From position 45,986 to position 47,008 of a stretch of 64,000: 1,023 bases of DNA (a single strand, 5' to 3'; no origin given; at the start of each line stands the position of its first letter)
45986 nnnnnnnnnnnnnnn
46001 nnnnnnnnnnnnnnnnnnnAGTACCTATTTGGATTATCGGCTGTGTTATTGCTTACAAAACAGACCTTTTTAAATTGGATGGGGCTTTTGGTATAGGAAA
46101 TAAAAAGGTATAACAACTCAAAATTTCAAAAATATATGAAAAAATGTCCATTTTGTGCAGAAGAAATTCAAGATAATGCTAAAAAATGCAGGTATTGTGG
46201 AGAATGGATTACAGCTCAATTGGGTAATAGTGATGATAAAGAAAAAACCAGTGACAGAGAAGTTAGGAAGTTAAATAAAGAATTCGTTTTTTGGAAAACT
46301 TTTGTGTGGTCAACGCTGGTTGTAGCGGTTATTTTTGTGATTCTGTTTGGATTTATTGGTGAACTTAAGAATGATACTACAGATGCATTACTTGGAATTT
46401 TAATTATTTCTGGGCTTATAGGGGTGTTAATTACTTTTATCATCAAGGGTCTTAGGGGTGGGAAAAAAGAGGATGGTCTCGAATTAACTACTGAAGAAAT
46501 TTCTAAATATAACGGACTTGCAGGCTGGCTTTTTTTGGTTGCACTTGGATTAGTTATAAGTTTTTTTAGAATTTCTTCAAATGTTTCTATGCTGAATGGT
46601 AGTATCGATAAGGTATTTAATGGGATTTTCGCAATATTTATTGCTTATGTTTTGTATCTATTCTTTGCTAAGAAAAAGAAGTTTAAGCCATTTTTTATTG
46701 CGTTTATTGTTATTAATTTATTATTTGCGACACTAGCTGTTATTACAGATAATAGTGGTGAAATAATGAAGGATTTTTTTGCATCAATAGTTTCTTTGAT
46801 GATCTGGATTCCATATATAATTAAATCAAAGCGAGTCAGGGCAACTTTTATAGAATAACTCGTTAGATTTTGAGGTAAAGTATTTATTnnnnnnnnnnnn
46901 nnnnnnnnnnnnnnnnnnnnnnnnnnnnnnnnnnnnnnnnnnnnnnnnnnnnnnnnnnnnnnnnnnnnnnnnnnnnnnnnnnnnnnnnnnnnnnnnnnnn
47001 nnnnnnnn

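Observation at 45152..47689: Four-gene cluster of unknowns (two-TM mini-protein, 220-aa, zinc-ribbon 4-TM protein, 266-aa) with minimal intergenic gaps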

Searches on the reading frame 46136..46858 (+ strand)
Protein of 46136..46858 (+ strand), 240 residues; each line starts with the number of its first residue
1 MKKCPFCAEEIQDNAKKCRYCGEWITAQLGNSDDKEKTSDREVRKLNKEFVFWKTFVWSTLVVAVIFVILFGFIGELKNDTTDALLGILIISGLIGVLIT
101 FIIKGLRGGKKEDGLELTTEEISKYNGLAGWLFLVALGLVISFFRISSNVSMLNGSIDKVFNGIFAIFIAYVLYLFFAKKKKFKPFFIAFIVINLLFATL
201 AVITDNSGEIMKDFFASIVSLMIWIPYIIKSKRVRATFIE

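Call 4: search_protein_families(library=pfam, proteins=[window:46136-46858:+], max_evalue=0.1)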
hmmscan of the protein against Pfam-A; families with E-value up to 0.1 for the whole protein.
window:46136-46858:+ (240 aa): 7 families
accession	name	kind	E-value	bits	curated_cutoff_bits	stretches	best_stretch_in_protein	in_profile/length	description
PF10754.15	DUF2569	-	4.3e-19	69.8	26.5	2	160-239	58-143/143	Protein of unknown function (DUF2569)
PF06570.16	DUF1129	-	1.9e-05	24.8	29.1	1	40-182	74-203/207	Protein of unknown function (DUF1129)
PF13240.11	Zn_Ribbon_1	-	0.00018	21.6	25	1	3-22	1-20/23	zinc-ribbon domain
PF13248.11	Zn_ribbon_3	-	0.00051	19.8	27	1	1-23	2-24/26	zinc-ribbon domain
PF10571.15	UPF0547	-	0.0032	18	29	1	2-22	1-21/26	Uncharacterised protein family UPF0547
PF12773.13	DZR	-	0.0045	17.6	27.3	1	4-22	27-45/45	Double zinc ribbon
PF00892.27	EamA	-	0.022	15.4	28.2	1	55-102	32-78/135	EamA-like transporter family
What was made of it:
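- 46136..46858 (+): g3: N-terminal zinc ribbon plus about six transmembrane segments (the C-terminal four form DUF2569), near-orphan. Pfam DUF2569, E 4.3e-19 (call 4).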

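Call 5: search_protein_families(library=padloc, proteins=[window:46136-46858:+], max_evalue=0.1)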
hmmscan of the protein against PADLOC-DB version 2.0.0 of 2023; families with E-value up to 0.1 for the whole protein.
window:46136-46858:+ (240 aa): 2 families
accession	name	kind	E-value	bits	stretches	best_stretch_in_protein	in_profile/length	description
PDLC01992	CARF_m9--CARF_TM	-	0.014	13.1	1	40-102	157-220/223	-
PDLC03862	LmuB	-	0.017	11.5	1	2-48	331-374/643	-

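Call 6: search_protein_families(library=phrogs, proteins=[window:46136-46858:+], max_evalue=0.1)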
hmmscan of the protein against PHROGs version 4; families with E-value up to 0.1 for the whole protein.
window:46136-46858:+ (240 aa): 16 families
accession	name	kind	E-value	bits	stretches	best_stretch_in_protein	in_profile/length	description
phrog_8436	-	unknown function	1.7e-08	35.5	1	1-42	63-99/110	-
phrog_8032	-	unknown function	1.6e-07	32.6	1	2-49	74-121/173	-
phrog_1544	-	unknown function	2.3e-05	25.2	1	36-104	108-177/200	-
phrog_1788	-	unknown function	0.00018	22.6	1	1-25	17-41/133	-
phrog_31852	-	unknown function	0.00023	22.6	1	2-25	95-118/121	-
phrog_9700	-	unknown function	0.0013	18.8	1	2-40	7-45/483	-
phrog_13343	-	unknown function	0.0014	19.6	1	33-113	100-178/182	-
phrog_6586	-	unknown function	0.0015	19.3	1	3-75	5-78/129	-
phrog_32219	-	unknown function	0.0021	19.2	1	1-11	1-11/41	-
phrog_4852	-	unknown function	0.008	16.9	1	1-52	13-66/194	-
phrog_23817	-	unknown function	0.014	16.5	1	2-28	6-32/110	-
phrog_38854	-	unknown function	0.029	14.8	1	1-23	191-213/217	-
phrog_1193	-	other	0.03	15.3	0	76-105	45-73/76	hemolysin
phrog_28489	-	unknown function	0.05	15.2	0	56-86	24-54/66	-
phrog_2546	-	unknown function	0.067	14.4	0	3-36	2-35/180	-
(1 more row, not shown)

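Call 7: search_protein_families(library=ncbifam, proteins=[window:46136-46858:+], max_evalue=0.1)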
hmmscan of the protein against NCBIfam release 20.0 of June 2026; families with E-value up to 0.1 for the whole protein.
window:46136-46858:+ (240 aa): 2 families
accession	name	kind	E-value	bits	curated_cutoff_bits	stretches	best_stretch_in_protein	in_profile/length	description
NF053815.1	teico_TcaA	equivalog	2.6e-06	26.5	550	1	1-71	1-73/463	membrane-associated protein TcaA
NF041554.1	SA1362_fam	subfamily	0.0012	18.9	42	1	60-110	3-52/70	SA1362 family protein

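Call 27: find_homologous_proteins(query=window:46136-46858:+, max_evalue=0.001)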
Query window:46136-46858:+ (240 aa): 32 proteins with E <= 0.001 among 2084 candidates.
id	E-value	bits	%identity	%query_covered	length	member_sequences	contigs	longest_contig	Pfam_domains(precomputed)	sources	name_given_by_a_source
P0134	2.5e-150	517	100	100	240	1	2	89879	PF06570.17,PF10754.16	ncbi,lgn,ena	-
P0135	2.7e-51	193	44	100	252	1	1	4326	PF10754.16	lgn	-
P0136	5.0e-9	54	41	36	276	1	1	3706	-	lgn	-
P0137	2.5e-7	49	57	20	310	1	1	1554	-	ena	-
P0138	2.8e-7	49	64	18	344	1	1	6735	PF13248.12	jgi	jgi:hypothetical protein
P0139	3.4e-7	48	69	15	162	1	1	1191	-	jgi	jgi:hypothetical protein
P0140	3.5e-7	48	76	9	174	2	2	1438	-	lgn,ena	-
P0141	1.1e-6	47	89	11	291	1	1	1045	-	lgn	-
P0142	1.2e-6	47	56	20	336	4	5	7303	PF13248.12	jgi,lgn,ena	-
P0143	1.2e-6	47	35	43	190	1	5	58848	PF05656.21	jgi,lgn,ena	jgi:uncharacterized membrane protein YhaH (DUF805 family)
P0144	1.7e-6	46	32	43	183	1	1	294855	PF06271.19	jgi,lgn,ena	-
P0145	2.0e-6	46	72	13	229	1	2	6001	-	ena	-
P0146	3.1e-6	45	88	11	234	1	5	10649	-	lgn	-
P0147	9.2e-6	44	59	20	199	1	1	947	PF14559.13,PF13431.13,PF13414.13,PF13371.13,PF00515.35,PF13424.13,PF13432.13,PF13181.13,PF07719.24,PF13174.13,PF13374.13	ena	-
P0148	3.2e-5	42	68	14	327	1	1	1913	-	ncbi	-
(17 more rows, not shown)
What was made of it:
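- Closest known: DUF2569. Same: The N-terminal ribbon resembles those of TcaA, RDD, DUF805 and YdbS-type proteins (calls 7, 27).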

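Call 28: find_encoding_contigs(protein=P0135, flank=5000, max_places=3)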
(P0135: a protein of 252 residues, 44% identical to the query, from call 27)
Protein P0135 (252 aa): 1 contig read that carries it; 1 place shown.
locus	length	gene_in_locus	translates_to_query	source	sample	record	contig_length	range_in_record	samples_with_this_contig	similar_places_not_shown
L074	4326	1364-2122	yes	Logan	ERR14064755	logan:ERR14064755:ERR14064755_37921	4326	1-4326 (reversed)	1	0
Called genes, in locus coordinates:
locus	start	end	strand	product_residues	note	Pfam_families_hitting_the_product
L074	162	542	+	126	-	-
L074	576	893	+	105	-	-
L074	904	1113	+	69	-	-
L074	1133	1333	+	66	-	-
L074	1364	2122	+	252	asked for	PF10754:DUF2569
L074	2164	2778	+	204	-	-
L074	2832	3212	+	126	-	PF14353:CpXC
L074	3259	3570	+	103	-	-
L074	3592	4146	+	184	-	PF01661:Macro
